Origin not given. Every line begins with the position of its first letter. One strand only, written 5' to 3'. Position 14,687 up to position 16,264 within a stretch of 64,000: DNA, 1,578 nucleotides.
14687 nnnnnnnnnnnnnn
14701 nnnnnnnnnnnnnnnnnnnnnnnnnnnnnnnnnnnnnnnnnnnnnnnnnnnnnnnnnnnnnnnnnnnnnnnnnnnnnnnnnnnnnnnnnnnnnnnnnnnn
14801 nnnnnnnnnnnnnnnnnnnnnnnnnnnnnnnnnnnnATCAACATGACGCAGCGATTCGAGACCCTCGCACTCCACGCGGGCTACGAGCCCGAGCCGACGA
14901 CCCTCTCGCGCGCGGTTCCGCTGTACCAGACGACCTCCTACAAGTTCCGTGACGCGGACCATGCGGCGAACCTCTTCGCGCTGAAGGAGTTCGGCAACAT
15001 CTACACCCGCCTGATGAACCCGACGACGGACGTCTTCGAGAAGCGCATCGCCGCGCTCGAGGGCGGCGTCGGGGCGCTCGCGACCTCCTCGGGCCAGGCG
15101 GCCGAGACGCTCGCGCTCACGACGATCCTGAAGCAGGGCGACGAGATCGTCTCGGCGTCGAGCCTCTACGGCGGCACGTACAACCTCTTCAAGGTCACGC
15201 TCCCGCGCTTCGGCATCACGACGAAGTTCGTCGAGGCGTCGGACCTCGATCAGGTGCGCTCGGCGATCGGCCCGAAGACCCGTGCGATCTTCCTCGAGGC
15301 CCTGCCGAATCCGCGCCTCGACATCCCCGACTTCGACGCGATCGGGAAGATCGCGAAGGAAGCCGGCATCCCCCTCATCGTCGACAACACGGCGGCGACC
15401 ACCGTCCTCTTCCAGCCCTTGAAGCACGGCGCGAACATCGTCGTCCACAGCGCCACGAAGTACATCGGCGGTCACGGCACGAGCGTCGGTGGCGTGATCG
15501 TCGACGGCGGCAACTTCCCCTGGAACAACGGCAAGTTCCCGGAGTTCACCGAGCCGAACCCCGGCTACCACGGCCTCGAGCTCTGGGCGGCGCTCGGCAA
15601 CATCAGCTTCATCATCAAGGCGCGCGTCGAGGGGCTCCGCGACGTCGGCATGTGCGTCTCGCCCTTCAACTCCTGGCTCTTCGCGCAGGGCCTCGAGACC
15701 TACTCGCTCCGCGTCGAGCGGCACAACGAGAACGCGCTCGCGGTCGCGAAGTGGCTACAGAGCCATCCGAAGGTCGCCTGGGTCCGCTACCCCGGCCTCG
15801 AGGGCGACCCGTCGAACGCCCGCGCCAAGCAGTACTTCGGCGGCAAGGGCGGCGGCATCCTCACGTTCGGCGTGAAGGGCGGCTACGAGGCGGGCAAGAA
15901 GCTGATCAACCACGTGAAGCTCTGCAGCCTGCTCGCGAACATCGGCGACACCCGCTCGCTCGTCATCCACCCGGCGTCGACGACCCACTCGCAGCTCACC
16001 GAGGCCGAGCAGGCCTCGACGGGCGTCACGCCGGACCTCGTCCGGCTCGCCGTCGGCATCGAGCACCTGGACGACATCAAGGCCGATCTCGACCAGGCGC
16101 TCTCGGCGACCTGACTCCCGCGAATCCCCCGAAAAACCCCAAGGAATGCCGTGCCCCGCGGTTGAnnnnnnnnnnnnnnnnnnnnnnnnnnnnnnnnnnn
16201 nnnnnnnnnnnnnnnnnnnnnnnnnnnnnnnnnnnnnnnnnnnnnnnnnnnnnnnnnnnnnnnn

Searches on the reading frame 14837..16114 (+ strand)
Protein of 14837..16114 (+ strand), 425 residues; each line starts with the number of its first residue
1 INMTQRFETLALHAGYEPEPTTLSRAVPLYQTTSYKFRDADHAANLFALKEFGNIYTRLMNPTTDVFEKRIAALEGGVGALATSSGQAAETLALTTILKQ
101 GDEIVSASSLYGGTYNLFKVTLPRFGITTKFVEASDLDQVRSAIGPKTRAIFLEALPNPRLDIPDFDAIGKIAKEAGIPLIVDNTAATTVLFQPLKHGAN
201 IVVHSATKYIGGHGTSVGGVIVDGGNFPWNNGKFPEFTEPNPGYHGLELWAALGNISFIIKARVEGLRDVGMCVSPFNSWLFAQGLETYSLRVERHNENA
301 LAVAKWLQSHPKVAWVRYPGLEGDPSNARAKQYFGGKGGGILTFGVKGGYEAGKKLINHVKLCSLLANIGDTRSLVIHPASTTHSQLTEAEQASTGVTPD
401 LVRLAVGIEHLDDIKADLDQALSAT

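Call 38: search_protein_families(library=pfam, proteins=[window:14837-16114:+], max_evalue=0.001)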
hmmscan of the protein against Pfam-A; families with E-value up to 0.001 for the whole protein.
window:14837-16114:+ (425 aa): 5 families
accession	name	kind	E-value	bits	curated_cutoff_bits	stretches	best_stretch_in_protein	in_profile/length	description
PF01053.26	Cys_Met_Meta_PP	-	1.1e-136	455.8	27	1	8-422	1-380/381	Cys/Met metabolism PLP-dependent enzyme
PF01041.23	DegT_DnrJ_EryC1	-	7.5e-09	35.7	19.8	1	61-188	23-150/360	DegT/DnrJ/EryC1/StrS aminotransferase family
PF00155.27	Aminotran_1_2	-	4.3e-05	23.3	19.7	1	61-222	41-233/361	Aminotransferase class I and II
PF01212.27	Beta_elim_lyase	-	0.00048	20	27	0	61-305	31-263/288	Beta-eliminating lyase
PF00266.25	Aminotran_5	-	0.00084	18.8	21.5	0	98-217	85-210/371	Aminotransferase class-V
